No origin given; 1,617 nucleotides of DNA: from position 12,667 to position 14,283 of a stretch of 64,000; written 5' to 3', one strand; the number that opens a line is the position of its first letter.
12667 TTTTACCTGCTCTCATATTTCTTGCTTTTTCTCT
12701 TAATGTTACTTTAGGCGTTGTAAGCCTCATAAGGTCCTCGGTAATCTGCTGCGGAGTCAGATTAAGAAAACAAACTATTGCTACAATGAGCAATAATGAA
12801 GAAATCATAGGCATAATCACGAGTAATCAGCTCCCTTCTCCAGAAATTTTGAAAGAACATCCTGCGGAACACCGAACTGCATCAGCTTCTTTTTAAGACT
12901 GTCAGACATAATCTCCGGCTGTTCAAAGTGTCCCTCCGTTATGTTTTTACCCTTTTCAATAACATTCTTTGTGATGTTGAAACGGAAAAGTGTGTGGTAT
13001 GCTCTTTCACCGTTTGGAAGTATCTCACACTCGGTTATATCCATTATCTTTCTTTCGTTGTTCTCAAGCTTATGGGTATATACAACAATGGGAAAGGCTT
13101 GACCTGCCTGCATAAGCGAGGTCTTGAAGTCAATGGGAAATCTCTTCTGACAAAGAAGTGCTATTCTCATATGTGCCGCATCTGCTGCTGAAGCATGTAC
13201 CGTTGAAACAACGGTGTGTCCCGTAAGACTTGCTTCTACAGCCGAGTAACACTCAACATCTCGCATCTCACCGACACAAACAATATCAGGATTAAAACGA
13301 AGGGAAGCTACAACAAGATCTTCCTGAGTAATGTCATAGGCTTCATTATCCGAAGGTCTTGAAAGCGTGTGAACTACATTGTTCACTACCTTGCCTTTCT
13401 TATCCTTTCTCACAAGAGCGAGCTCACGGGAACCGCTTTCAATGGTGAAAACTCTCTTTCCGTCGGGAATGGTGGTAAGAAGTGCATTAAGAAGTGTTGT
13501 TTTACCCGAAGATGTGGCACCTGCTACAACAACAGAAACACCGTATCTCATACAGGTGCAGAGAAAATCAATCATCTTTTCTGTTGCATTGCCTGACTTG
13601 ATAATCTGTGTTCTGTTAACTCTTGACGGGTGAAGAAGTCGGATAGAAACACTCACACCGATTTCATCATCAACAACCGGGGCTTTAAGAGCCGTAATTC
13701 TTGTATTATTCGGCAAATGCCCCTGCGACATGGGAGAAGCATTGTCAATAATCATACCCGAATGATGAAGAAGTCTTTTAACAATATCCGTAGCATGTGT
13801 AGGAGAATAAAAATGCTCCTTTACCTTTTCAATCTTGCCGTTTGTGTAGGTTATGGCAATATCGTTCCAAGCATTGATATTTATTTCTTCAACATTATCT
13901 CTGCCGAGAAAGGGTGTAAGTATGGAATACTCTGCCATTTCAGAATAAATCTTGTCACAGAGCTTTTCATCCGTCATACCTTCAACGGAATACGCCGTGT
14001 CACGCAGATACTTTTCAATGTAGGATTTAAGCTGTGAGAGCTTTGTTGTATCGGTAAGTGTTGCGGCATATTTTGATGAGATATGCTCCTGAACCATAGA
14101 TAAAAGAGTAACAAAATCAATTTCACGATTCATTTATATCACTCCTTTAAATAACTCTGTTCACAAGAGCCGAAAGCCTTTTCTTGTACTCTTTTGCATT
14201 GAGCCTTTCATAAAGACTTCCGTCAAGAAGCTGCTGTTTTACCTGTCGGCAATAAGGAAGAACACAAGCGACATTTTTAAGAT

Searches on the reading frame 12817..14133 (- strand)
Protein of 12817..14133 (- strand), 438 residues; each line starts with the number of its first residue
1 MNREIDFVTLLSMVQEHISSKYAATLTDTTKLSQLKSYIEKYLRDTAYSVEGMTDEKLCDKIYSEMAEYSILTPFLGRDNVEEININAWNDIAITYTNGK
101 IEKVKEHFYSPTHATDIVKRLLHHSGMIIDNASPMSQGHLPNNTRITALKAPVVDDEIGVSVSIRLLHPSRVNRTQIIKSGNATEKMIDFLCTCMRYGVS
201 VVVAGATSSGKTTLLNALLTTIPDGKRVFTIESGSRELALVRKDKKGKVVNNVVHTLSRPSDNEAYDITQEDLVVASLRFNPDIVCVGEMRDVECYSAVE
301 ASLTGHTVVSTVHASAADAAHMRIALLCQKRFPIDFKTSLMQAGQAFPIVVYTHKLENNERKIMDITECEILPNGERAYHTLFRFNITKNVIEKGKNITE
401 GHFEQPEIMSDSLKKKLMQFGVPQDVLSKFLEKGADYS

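Call 94: search_protein_families(library=pfam, proteins=[window:12817-14133:-], max_evalue=0.00001)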
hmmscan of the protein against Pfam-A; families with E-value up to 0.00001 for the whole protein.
window:12817-14133:- (438 aa): 1 family
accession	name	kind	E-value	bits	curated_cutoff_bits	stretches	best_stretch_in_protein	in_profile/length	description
PF00437.27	T2SSE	-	1.5e-30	106.6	24.9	1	111-335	43-266/370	Type II/IV secretion system protein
